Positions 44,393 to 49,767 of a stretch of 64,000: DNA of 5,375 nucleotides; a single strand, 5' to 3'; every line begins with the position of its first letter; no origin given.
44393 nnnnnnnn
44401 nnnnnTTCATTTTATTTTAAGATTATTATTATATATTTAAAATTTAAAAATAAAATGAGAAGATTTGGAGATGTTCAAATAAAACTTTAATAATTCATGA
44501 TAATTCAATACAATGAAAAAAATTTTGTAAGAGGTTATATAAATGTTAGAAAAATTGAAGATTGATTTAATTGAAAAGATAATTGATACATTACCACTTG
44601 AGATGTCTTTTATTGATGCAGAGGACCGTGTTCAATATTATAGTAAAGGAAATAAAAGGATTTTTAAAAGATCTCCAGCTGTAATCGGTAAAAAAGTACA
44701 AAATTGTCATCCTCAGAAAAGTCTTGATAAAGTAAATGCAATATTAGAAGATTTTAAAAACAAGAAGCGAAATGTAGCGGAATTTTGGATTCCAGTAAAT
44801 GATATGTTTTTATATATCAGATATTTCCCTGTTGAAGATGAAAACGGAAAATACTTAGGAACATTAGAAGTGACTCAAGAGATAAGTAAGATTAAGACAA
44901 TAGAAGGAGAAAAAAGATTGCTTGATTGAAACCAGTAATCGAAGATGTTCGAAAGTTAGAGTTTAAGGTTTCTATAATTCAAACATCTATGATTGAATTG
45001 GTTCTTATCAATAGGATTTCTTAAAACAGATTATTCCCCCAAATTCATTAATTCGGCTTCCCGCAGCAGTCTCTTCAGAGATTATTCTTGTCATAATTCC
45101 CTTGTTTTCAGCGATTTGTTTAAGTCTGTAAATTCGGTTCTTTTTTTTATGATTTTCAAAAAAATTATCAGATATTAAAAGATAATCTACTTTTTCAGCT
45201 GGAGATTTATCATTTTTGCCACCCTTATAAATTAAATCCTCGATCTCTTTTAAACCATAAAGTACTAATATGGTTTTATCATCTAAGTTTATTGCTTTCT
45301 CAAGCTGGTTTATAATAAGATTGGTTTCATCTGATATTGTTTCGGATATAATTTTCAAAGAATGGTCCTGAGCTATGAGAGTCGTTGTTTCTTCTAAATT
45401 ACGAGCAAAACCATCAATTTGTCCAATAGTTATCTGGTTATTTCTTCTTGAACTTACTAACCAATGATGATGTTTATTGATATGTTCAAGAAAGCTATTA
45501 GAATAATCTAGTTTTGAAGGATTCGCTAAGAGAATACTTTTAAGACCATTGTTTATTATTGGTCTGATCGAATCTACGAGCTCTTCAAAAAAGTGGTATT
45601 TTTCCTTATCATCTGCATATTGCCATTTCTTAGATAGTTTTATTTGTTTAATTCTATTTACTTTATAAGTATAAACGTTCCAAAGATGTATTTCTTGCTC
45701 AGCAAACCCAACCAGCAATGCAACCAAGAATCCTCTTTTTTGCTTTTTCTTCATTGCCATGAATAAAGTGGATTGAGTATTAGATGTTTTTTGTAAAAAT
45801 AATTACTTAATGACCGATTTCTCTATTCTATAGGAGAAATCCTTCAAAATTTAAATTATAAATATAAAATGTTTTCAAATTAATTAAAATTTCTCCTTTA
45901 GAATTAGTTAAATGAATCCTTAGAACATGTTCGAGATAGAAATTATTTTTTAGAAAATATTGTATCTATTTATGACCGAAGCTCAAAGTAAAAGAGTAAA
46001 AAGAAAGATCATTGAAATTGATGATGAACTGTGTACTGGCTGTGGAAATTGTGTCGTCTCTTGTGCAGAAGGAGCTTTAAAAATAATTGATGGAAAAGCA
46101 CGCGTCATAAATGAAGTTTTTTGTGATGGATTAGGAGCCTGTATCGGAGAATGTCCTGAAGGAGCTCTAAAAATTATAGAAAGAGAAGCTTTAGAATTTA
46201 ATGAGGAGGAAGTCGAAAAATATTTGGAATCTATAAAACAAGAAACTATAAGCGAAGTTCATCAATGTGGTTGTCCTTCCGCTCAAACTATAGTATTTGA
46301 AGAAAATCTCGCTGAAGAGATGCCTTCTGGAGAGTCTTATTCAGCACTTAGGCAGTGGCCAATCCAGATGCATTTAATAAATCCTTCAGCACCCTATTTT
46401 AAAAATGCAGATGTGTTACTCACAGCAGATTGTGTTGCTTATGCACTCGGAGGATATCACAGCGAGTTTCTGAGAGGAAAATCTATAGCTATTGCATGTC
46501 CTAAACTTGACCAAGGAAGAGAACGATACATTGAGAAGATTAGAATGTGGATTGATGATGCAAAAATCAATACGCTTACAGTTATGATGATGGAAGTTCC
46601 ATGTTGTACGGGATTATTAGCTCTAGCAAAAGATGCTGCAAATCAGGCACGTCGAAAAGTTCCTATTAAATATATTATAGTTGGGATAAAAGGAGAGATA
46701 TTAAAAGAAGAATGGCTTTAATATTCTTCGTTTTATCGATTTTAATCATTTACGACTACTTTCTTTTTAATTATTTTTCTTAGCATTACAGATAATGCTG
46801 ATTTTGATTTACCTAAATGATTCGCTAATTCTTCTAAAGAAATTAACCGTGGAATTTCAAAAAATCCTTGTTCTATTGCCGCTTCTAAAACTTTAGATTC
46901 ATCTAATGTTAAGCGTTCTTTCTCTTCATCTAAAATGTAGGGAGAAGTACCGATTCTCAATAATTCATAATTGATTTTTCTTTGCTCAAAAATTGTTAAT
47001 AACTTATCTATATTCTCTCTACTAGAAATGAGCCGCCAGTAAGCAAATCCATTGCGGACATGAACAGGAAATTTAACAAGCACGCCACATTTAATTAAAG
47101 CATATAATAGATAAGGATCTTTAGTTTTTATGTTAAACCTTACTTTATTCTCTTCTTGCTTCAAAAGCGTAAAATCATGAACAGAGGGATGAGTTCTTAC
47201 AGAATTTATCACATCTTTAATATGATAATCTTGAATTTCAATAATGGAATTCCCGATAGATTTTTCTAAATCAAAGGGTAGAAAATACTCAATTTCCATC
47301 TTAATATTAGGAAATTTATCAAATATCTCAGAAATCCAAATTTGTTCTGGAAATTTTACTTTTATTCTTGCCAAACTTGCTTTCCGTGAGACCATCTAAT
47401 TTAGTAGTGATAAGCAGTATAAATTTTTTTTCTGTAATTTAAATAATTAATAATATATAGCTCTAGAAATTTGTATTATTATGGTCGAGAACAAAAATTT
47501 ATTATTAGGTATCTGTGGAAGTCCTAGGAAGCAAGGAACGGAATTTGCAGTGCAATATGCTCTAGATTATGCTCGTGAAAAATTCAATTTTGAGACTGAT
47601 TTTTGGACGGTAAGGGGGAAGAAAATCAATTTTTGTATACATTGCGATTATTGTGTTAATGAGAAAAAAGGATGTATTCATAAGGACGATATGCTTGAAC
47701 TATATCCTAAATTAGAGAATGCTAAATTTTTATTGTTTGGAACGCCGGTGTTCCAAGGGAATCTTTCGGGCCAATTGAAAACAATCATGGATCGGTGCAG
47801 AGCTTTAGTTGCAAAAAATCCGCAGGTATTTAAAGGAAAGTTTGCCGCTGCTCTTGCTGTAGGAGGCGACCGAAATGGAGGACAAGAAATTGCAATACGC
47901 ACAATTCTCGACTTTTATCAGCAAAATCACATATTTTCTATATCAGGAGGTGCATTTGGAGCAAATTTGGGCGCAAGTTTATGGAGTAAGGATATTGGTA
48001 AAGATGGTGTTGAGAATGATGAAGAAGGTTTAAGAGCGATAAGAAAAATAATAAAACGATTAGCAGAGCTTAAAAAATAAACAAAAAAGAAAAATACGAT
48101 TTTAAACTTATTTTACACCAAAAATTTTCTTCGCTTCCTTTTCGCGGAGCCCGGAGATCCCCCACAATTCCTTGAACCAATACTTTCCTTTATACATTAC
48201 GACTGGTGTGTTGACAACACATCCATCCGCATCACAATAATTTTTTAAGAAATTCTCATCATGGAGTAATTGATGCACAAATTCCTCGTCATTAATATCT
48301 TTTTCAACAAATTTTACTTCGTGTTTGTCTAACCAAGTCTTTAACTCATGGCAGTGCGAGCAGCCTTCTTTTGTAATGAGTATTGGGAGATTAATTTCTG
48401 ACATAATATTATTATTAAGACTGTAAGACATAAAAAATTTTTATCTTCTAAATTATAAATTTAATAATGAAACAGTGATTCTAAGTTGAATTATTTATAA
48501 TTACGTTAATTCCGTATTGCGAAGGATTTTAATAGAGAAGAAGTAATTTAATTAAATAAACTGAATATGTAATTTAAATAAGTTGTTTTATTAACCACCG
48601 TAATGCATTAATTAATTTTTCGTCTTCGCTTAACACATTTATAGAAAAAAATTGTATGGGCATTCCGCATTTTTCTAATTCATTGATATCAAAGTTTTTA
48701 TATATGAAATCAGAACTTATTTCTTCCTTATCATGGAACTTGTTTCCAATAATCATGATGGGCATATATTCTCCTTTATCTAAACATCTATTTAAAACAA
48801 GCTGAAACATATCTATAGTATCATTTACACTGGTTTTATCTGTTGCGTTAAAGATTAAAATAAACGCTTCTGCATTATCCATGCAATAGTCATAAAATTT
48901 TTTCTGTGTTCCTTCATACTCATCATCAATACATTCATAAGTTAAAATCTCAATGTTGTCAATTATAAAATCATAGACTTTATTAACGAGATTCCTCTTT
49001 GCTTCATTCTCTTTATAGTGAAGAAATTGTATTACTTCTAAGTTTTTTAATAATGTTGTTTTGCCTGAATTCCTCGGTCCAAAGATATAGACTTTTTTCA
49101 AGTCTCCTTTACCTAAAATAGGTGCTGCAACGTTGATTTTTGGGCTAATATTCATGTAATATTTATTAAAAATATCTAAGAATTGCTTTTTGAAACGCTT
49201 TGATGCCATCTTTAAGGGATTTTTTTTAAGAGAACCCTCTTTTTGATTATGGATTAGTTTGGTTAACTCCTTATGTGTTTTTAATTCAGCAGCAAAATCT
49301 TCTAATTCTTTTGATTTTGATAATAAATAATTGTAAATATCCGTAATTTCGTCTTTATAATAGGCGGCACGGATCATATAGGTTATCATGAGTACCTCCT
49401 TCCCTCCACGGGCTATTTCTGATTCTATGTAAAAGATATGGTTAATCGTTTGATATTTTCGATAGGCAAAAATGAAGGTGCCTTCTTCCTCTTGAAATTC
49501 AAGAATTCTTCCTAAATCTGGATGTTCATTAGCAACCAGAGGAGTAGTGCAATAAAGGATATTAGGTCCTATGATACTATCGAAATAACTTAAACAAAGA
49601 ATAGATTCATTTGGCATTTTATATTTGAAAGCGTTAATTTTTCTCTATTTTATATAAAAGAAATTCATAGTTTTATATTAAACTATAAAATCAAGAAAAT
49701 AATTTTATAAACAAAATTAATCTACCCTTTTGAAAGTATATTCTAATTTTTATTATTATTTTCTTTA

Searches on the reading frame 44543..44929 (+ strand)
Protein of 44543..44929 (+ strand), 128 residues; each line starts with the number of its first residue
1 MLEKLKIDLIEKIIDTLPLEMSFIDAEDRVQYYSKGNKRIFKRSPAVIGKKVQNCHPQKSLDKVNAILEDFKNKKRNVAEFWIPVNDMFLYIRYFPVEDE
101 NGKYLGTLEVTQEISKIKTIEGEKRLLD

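Call 30: search_protein_families(library=pfam, proteins=[window:44543-44929:+], max_evalue=0.001)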
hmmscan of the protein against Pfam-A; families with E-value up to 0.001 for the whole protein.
window:44543-44929:+ (128 aa): 2 families
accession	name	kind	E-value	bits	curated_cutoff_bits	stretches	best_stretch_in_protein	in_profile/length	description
PF13596.12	PAS_10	-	2.9e-26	92.6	22.1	1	11-114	2-105/106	PAS domain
PF13426.13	PAS_9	-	6.2e-05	23.7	27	1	21-115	3-102/103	PAS domain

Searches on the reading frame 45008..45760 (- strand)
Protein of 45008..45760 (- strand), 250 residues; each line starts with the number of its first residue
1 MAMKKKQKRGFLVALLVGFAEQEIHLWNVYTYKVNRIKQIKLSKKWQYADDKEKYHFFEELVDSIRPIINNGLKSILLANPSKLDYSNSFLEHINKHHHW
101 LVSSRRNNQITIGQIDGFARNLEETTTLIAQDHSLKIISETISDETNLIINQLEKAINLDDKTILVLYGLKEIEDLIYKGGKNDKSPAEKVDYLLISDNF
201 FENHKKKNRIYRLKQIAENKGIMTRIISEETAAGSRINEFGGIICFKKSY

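Call 30: search_protein_families(library=pfam, proteins=[window:45008-45760:-], max_evalue=0.001)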
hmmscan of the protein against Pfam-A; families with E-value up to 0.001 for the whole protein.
window:45008-45760:- (250 aa): 1 family
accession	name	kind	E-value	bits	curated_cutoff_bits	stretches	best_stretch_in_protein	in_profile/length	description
PF03465.20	eRF1_3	-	1.7e-08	35.3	25.8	1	149-246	7-101/106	eRF1 domain 3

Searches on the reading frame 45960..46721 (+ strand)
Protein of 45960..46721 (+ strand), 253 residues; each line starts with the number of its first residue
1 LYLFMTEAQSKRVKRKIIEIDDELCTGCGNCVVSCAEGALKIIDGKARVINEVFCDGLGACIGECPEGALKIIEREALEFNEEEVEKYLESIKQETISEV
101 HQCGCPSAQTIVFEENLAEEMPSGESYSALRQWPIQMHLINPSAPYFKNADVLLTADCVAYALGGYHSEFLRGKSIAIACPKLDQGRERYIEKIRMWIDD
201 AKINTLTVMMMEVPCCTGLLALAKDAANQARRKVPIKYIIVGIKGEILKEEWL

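Call 30: search_protein_families(library=pfam, proteins=[window:45960-46721:+], max_evalue=0.001)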
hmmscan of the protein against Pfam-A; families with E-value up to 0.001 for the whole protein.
window:45960-46721:+ (253 aa): 7 families
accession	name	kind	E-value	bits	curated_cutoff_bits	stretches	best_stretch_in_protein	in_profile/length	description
PF13237.11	Fer4_10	-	1.3e-08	35.1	25.5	1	18-66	2-53/53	4Fe-4S dicluster domain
PF12838.12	Fer4_7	-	1.6e-08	35.3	27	2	25-69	2-52/52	4Fe-4S dicluster domain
PF00037.32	Fer4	-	1.1e-07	31.8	21.1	1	18-39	1-22/24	4Fe-4S binding domain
PF12837.12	Fer4_6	-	1.3e-07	31.7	25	1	17-40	1-24/24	4Fe-4S binding domain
PF13187.11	Fer4_9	-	6.5e-06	26.5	27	1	25-69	2-51/52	4Fe-4S dicluster domain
PF14697.11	Fer4_21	-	6.6e-05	23.4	35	1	19-70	2-57/59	4Fe-4S dicluster domain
PF12797.12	Fer4_2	-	0.00012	22.2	24.5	1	17-36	2-21/22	4Fe-4S binding domain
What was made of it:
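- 45960..46721 (+): Dicluster 4Fe-4S ferredoxin-like protein (253 aa). Its relatives carry PF27217 AF_0155. It is a candidate low-potential electron carrier of the island. Pfam Fer4 families (call 30).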

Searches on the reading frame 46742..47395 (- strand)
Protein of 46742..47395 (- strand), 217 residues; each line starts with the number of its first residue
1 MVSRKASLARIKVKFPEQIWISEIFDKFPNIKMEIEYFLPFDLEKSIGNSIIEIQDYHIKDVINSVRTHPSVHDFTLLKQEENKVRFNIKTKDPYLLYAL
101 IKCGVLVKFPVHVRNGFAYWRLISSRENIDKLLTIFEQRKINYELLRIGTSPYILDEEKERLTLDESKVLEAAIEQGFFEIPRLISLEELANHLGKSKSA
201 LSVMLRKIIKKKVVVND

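Call 30: search_protein_families(library=pfam, proteins=[window:46742-47395:-], max_evalue=0.001)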
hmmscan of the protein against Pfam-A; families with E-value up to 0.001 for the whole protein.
window:46742-47395:- (217 aa): 1 family
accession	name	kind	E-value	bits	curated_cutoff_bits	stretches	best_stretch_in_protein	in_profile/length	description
PF04967.18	HTH_10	-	2.3e-12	47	23.1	1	162-211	1-50/53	HTH DNA binding domain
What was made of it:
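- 46742..47395 (-): HTH_10 transcription regulator, divergent from the FMN reductase gene. It is a candidate local regulator. PF04967, E 2.3e-12 (call 30).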

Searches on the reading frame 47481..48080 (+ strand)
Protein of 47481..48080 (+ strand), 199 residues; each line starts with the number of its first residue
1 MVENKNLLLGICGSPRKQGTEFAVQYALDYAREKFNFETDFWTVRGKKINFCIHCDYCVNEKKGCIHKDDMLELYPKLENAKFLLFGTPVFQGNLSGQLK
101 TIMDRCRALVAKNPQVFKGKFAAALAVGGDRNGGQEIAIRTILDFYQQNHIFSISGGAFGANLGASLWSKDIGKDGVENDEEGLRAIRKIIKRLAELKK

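Call 30: search_protein_families(library=pfam, proteins=[window:47481-48080:+], max_evalue=0.001)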
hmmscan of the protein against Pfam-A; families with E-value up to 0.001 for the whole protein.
window:47481-48080:+ (199 aa): 1 family
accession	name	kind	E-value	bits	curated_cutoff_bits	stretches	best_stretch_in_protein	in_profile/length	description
PF03358.20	FMN_red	-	5.4e-29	101.2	24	1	8-161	3-147/152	NADPH-dependent FMN reductase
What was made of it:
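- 47481..48080 (+): FMN_red flavoprotein with a compact Cys motif (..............). It resembles an iron-sulfur flavoprotein. PF03358, E 5e-29 (call 30).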

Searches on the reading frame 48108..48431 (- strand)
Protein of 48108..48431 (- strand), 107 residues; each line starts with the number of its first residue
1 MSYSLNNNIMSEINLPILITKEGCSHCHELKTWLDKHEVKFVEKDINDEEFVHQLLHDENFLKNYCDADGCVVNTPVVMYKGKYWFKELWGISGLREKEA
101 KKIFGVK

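Call 30: search_protein_families(library=pfam, proteins=[window:48108-48431:-], max_evalue=0.001)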
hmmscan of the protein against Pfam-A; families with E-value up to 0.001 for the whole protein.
window:48108-48431:- (107 aa): 1 family
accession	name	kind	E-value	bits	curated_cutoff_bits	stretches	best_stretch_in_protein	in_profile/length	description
PF00462.30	Glutaredoxin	-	3.3e-07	30.9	22.9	1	18-84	3-59/60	Glutaredoxin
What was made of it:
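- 48108..48431 (-): Second glutaredoxin-like protein (GrxM), motif CSHC. PF00462, E 3e-7 (call 30).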

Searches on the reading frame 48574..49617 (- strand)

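Call 63: search_protein_families(library=pfam, proteins=[window:48574-49617:-], max_evalue=0.01)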
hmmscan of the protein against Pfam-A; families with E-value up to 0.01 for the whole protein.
window:48574-49617:- (347 aa): 6 families
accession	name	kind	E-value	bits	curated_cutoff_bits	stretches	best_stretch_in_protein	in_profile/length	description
PF00025.27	Arf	-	1.9e-06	27.9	22.3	1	175-345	16-173/174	ADP-ribosylation factor family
PF00503.26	G-alpha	-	0.00012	21.8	48.8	1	175-229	23-76/333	G-protein alpha subunit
PF00071.28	Ras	-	0.00037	20.5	21.6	1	175-295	1-115/162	Ras family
PF01637.24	ATPase_2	-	0.00079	19.7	33.2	1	170-193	17-40/225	ATPase domain predominantly from Archaea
PF13173.12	AAA_14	-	0.0022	18.4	27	1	176-291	5-97/129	AAA domain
PF08477.19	Roc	-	0.0024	18.6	27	1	175-294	1-118/119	Ras of Complex, Roc, domain of DAPkinase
